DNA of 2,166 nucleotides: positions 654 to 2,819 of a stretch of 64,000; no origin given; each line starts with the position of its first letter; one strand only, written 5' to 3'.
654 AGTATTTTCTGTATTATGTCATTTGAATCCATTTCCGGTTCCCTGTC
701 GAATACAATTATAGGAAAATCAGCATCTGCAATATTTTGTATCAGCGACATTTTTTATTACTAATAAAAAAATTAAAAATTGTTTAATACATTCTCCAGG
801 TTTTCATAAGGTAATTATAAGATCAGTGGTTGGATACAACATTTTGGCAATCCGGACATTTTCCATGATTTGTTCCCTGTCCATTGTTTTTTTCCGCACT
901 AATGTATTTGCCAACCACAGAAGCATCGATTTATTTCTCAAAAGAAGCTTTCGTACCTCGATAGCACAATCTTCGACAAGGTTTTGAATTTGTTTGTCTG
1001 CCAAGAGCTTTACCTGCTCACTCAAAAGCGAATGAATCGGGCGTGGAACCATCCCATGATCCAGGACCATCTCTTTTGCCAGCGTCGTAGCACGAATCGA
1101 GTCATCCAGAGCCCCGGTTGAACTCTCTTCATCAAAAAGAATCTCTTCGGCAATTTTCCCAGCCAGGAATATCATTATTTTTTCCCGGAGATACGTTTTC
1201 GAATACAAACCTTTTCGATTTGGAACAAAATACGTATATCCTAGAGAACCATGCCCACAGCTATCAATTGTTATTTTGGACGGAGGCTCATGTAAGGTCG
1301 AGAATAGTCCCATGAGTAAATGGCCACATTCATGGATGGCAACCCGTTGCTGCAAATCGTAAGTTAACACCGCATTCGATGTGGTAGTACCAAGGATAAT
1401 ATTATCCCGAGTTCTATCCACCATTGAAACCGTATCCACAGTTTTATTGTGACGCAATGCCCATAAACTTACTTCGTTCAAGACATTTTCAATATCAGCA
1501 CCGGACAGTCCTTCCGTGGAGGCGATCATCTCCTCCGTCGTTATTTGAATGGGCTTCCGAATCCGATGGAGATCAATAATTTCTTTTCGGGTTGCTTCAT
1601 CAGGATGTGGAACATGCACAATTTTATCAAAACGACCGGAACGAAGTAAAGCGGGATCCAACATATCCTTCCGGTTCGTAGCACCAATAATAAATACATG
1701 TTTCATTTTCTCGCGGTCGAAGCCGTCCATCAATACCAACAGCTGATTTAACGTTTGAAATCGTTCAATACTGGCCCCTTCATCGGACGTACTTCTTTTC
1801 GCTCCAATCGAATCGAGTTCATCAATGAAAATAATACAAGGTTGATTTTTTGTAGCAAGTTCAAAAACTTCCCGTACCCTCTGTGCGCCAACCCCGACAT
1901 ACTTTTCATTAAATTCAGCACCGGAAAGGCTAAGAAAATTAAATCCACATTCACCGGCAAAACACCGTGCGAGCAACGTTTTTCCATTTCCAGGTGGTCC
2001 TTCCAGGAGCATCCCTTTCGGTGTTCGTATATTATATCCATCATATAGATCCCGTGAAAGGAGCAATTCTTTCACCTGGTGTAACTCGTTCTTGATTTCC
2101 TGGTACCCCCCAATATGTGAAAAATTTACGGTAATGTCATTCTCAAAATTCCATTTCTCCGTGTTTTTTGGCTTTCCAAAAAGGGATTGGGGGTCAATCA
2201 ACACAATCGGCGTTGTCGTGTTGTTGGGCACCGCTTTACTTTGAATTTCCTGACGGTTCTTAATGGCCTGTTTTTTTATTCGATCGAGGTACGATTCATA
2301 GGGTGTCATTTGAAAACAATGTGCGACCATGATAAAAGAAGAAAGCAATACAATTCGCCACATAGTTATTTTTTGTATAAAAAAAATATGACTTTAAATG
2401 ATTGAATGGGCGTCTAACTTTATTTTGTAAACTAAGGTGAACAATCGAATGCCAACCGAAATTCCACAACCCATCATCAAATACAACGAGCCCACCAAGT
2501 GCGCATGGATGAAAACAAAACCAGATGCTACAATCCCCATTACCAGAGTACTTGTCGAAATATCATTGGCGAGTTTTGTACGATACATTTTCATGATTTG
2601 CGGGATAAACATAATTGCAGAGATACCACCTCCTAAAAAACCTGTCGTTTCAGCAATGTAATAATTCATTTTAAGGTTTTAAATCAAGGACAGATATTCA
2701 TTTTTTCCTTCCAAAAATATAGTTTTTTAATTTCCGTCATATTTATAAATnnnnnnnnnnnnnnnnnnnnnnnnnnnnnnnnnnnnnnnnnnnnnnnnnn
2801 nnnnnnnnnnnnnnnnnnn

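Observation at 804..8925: Two divergent FtsH-like AAA+ metalloprotease paralogs bracketing a carrier/PQ-loop block and abutting Hsp70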

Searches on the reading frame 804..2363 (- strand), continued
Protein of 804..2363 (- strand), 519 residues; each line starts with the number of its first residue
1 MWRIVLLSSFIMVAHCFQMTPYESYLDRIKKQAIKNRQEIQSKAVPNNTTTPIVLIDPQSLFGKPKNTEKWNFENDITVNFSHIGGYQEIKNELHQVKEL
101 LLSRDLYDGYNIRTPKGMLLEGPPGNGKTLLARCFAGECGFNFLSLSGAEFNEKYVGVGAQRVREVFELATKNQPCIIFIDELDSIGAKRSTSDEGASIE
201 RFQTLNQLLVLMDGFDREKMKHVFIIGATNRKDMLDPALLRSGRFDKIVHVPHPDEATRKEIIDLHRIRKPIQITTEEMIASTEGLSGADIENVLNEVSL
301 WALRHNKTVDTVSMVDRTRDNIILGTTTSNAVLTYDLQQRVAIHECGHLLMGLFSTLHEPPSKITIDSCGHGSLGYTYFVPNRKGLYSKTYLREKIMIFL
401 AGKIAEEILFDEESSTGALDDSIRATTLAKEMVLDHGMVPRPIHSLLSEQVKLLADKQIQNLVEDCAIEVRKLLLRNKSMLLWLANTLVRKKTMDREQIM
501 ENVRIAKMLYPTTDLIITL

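Call 67: search_protein_families(library=pfam, proteins=[L156:822-1835:+, L123:4220-5224:+, L132:3240-3878:+], max_evalue=0.01)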
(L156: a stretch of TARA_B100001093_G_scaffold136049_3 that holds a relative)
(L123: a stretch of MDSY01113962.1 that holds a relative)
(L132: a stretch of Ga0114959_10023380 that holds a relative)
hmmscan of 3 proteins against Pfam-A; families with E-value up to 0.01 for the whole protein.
L156:822-1835:+ (337 aa): 4 families
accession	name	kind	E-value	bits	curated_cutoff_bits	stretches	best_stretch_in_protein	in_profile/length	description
PF02562.22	PhoH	-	5.6e-64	215.8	27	1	67-277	3-204/205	PhoH-like protein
PF13604.12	AAA_30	-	1e-05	25.8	27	1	71-232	4-134/191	AAA domain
PF00270.35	DEAD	-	0.003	17.7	26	1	73-119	4-49/167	DEAD/DEAH box helicase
PF13245.12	AAA_19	-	0.0031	18.1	25.1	0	172-225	72-129/134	AAA domain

L123:4220-5224:+ (334 aa): 5 families
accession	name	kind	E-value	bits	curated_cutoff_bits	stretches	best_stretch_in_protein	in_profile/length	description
PF02562.22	PhoH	-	4.9e-64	216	27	1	66-278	3-205/205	PhoH-like protein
PF13604.12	AAA_30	-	7.5e-05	23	27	1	70-225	4-129/191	AAA domain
PF13245.12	AAA_19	-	0.0009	19.9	25.1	0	180-224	85-129/134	AAA domain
PF00580.27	UvrD-helicase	-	0.0029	17.8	23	1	135-224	159-251/271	UvrD/REP helicase N-terminal domain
PF00270.35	DEAD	-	0.0042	17.3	26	0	69-119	1-50/167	DEAD/DEAH box helicase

L132:3240-3878:+ (213 aa): 5 families
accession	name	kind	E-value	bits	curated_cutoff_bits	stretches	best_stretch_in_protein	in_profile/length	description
PF02562.22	PhoH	-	6.5e-61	205.8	27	1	32-204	6-175/205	PhoH-like protein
PF13245.12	AAA_19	-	1.5e-05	25.6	25.1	1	48-186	12-129/134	AAA domain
PF13604.12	AAA_30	-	0.00017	21.9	27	1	33-186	4-128/191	AAA domain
PF00580.27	UvrD-helicase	-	0.0012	19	23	0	49-92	16-60/271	UvrD/REP helicase N-terminal domain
PF13401.12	AAA_22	-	0.0086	16.8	27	0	49-164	7-101/130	AAA domain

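Call 96: search_protein_families(library=ncbifam, proteins=[window:804-2363:-], max_evalue=0.001)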
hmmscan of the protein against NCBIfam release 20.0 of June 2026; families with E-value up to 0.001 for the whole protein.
window:804-2363:- (519 aa): 16 families
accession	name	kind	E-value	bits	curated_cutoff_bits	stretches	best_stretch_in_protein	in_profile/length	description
TIGR01241.2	FtsH_fam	equivalog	1.1e-121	407.5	600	1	66-439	146-518/598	ATP-dependent zinc metalloprotease FtsH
NF008004.0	PRK10733.1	equivalog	4.3e-89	299.2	1008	1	62-441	134-512/644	ATP-dependent zinc metalloprotease FtsH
NF003069.1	PRK03992.1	subfamily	1.5e-73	248.2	500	1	43-310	95-360/379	proteasome-activating nucleotidase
TIGR01242.2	TIGR01242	subfamily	5.2e-69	232.9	500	1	47-311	82-344/362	proteasome-activating nucleotidase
TIGR01243.1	CDC48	subfamily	6.3e-60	203.3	802.65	1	79-309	450-679/733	CDC48 family AAA ATPase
NF047747.1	PrtsmActNtasePan2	equivalog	2.3e-58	198.3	700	1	74-320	143-390/397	proteasome-activating nucleotidase Pan2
NF047748.1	PrtsmActNtasePan1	equivalog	2.1e-57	195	750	1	73-316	139-383/405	proteasome-activating nucleotidase Pan1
TIGR03689.1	pup_AAA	equivalog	2.5e-41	142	504.75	1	74-333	174-443/512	proteasome ATPase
NF041006.2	cell_div_CdvC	equivalog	4e-35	121.4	650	1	65-303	86-323/370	cell division protein CdvC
NF042959.1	IteA_antiphage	equivalog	6.4e-28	98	510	1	91-307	101-309/367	anti-phage ATPase IteA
TIGR03922.1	T7SS_EccA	equivalog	2e-06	26.7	466.65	1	114-234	311-428/557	type VII secretion AAA-ATPase EccA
NF003229.0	PRK04195.1-5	equivalog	1.5e-05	23.9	280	1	115-197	44-123/413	replication factor C large subunit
NF003230.0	PRK04195.1-6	equivalog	9.3e-05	21.3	441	1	111-189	35-112/494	replication factor C large subunit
NF000868.0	PRK00080.1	equivalog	9.9e-05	21.4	282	0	117-186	53-114/330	Holliday junction branch migration DNA helicase RuvB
TIGR00635.1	ruvB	equivalog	0.00035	19.7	299.05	0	116-254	31-159/305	Holliday junction branch migration DNA helicase RuvB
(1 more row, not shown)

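Call 98: find_encoding_contigs(protein=window:804-2363:-, flank=10000, max_places=3)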
Protein window:804-2363:- (519 aa): 4 contigs read that carry it; 3 places shown.
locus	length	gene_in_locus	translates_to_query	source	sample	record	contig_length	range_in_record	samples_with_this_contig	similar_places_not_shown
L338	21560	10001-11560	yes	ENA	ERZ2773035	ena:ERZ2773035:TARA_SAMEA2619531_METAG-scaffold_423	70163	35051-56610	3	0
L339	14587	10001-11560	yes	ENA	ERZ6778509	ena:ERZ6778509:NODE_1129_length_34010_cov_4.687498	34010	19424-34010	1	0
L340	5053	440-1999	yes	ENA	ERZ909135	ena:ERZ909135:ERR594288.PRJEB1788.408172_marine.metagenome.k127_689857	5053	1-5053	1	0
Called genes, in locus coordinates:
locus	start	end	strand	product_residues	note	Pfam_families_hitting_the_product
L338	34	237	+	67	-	-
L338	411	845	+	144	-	-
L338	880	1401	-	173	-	PF06094:GGACT (weak)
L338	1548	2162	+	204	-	-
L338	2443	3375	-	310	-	-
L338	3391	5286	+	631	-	PF00012:HSP70, PF06723:MreB_Mbl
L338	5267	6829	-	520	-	PF00004:AAA, PF17862:AAA_lid_3, PF01434:Peptidase_M41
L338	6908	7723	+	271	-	PF00106:adh_short, PF13561:adh_short_C2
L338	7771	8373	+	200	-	-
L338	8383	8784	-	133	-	-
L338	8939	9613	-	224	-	PF00153:Mito_carr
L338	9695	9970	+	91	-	PF04193:PQ-loop (weak)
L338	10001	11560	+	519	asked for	PF00004:AAA, PF01434:Peptidase_M41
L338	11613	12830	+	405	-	PF00112:Peptidase_C1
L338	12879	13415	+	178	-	-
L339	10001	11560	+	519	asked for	PF00004:AAA, PF01434:Peptidase_M41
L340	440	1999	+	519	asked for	PF00004:AAA, PF01434:Peptidase_M41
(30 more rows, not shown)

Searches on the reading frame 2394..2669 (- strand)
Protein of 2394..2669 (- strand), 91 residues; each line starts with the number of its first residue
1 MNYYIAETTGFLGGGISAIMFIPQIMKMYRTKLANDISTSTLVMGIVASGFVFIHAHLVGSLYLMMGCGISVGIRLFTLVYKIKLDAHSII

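Call 3: search_protein_families(library=pfam, proteins=[window:2394-2669:-], max_evalue=0.01)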
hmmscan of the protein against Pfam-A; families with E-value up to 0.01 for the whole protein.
window:2394-2669:- (91 aa): 1 family
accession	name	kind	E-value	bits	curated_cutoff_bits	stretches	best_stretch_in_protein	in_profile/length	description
PF04193.19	PQ-loop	-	2.3e-07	30.9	22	1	6-49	2-45/61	PQ loop repeat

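Call 85: find_related_loci(query=A4, collection=viral_contigs, flank=4000)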
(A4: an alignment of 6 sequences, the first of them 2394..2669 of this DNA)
Query A4 (91 aa) in viral_contigs; peptide patterns used: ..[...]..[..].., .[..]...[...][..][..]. (x = any residue, [..] = any of these).
91 stretches matched a pattern, but none encodes a relative of the query by tblastn (E <= 1e-3).

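Call 86: find_homologous_proteins(query=A4, max_evalue=0.001)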
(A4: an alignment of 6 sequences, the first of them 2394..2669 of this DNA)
Query A4 (6 sequences) (91 aa, profile of the alignment): 22 proteins with E <= 0.001 among 774 candidates.
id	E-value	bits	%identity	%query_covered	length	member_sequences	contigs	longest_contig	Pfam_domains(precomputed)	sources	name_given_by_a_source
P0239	1.2e-41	158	65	97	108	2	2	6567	PF04193.20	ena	-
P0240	1.0e-40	156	70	88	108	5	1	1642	PF04193.20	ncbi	-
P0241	1.2e-40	155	71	88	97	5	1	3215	PF04193.20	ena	-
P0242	1.4e-40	155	49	90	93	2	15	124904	PF04193.20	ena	-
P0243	3.1e-40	154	43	95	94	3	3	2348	PF04193.20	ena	-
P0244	3.5e-40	154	80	100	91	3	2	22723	PF04193.20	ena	-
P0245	5.2e-40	153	64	91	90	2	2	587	PF04193.20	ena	-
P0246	1.1e-39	152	95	100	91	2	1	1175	PF04193.20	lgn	-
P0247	1.9e-39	151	69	88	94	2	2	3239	PF04193.20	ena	-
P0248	2.9e-39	151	66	90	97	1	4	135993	PF04193.20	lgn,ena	-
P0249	5.3e-39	150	64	97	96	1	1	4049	PF04193.20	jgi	jgi:uncharacterized protein with PQ loop repeat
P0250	6.7e-39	150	64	97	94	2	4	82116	PF04193.20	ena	-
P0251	5.7e-38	147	61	97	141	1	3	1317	PF04193.20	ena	-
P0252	2.0e-34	135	43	90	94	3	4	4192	PF04193.20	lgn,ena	-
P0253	7.2e-34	134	46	86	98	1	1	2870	PF04193.20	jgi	jgi:uncharacterized protein with PQ loop repeat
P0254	6.0e-31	124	45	86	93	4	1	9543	PF04193.20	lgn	-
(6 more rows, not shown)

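Call 87: find_encoding_contigs(protein=P0248, flank=5000, max_places=2)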
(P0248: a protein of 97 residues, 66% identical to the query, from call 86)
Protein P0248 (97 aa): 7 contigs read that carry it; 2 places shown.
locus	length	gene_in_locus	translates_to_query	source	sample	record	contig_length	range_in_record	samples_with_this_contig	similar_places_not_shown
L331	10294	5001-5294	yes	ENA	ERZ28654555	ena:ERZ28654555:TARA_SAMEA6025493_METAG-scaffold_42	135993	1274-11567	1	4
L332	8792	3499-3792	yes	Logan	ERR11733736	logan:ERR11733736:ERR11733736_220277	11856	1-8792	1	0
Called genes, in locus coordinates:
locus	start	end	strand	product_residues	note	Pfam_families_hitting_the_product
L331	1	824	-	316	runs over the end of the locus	-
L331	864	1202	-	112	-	-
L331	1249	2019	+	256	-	-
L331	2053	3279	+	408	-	PF19071:DUF5767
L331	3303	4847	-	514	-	-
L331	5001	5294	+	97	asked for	PF04193:PQ-loop (weak)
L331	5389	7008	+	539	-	PF00004:AAA, PF17862:AAA_lid_3, PF01434:Peptidase_M41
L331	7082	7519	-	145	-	-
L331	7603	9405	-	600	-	PF02493:MORN (faint), PF07661:MORN_2 (faint)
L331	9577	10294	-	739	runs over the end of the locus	PF02493:MORN (faint), PF07661:MORN_2 (faint)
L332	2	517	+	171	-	?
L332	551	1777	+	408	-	PF19071:DUF5767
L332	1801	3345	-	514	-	-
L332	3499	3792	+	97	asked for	PF04193:PQ-loop (weak)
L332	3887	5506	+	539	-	PF00004:AAA, PF17862:AAA_lid_3, PF01434:Peptidase_M41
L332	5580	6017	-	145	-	-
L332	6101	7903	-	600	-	PF02493:MORN (faint), PF07661:MORN_2 (faint)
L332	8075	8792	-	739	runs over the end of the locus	PF02493:MORN (faint), PF07661:MORN_2 (faint)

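Call 88: find_encoding_contigs(protein=P0250, flank=5000, max_places=2)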
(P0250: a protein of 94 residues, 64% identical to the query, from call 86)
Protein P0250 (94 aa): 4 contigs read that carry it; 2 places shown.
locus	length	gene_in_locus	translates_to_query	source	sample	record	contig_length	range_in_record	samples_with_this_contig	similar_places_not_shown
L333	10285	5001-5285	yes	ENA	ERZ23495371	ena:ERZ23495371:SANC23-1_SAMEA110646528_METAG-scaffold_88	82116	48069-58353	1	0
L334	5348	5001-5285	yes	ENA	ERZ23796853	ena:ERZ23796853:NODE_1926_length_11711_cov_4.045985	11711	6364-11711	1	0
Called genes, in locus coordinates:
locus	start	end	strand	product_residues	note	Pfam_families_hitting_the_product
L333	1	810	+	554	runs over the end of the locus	-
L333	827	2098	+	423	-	-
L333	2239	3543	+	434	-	PF07498:Rho_N (weak)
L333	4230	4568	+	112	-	-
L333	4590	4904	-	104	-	PF00034:Cytochrom_C, PF13442:Cytochrome_CBB3 (faint)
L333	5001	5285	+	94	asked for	PF04193:PQ-loop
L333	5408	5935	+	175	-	PF00504:Chloroa_b-bind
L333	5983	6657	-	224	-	-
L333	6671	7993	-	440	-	PF05970:PIF1, PF13245:AAA_19, PF13604:AAA_30, PF03266:NTPase_1 (faint), PF13401:AAA_22 (weak), PF21530:Pif1_2B_dom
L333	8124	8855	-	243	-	-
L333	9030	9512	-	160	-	-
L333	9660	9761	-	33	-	-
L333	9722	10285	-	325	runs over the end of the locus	PF00535:Glycos_transf_2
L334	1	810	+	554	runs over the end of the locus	-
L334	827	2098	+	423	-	-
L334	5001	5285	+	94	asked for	PF04193:PQ-loop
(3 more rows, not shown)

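Call 89: find_encoding_contigs(protein=P0254, flank=5000, max_places=2)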
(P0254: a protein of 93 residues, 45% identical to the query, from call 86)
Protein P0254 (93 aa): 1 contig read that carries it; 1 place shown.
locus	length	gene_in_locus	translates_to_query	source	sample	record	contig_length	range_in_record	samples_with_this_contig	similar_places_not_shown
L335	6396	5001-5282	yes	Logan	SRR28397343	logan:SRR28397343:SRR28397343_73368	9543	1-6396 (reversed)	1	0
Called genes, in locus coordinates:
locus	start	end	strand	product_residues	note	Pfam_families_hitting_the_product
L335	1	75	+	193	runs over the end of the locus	-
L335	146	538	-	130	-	-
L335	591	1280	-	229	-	PF03567:Sulfotransfer_2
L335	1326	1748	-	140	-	-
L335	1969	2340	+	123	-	PF13639:zf-RING_2, PF14634:zf-RING_5 (weak), PF17123:zf-RING_11 (weak)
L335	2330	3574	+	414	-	-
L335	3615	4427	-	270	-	PF00705:PCNA_N, PF02747:PCNA_C (weak)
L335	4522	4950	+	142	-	PF01096:Zn_ribbon_TFIIS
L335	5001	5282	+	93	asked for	PF04193:PQ-loop (weak)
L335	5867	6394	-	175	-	?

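Call 90: find_encoding_contigs(protein=P0242, flank=5000, max_places=2)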
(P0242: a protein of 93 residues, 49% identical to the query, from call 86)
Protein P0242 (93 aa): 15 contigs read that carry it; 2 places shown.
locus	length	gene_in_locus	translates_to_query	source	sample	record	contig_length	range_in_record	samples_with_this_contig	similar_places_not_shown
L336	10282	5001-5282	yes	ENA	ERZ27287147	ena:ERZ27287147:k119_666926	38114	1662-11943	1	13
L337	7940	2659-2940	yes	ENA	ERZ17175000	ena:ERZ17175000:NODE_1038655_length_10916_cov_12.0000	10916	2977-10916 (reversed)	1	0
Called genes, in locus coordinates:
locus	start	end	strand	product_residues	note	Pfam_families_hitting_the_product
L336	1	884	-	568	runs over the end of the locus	PF03159:XRN_N, PF17846:XRN_M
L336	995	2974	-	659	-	PF02771:Acyl-CoA_dh_N, PF02770:Acyl-CoA_dh_M (weak), PF00441:Acyl-CoA_dh_1, PF09317:ACDH_C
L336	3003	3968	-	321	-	PF00355:Rieske, PF19112:VanA_C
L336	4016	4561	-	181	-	-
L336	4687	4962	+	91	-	-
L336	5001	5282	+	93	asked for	PF04193:PQ-loop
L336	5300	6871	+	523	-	PF00004:AAA, PF17862:AAA_lid_3, PF01434:Peptidase_M41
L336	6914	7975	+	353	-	-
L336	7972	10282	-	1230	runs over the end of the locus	PF03104:DNA_pol_B_exo1, PF13482:RNase_H_2 (faint), PF00136:DNA_pol_B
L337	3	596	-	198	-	?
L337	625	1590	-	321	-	PF00355:Rieske, PF19112:VanA_C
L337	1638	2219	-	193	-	-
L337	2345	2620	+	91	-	-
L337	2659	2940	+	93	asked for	PF04193:PQ-loop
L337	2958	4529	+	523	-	PF00004:AAA, PF17862:AAA_lid_3, PF01434:Peptidase_M41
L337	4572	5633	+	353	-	-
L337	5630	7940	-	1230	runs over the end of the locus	PF03104:DNA_pol_B_exo1, PF13482:RNase_H_2 (faint), PF00136:DNA_pol_B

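Call 93: find_related_loci(query=L333:5408-5935:+, collection=viral_contigs, flank=2000)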
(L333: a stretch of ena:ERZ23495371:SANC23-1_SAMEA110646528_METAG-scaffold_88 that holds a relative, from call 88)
Query L333:5408-5935:+ (175 aa) in viral_contigs; peptide patterns used: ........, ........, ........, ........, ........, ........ (x = any residue, [..] = any of these).
1 stretches matched a pattern, but none encodes a relative of the query by tblastn (E <= 1e-3).

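Call 96: search_protein_families(library=ncbifam, proteins=[window:2394-2669:-], max_evalue=0.001)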
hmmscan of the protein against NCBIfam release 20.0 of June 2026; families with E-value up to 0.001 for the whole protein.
window:2394-2669:- (91 aa): 1 family
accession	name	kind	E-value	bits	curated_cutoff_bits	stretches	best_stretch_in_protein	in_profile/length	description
NF037968.1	SemiSWEET_2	subfamily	1.8e-07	31.2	80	1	10-84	1-75/76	SemiSWEET transporter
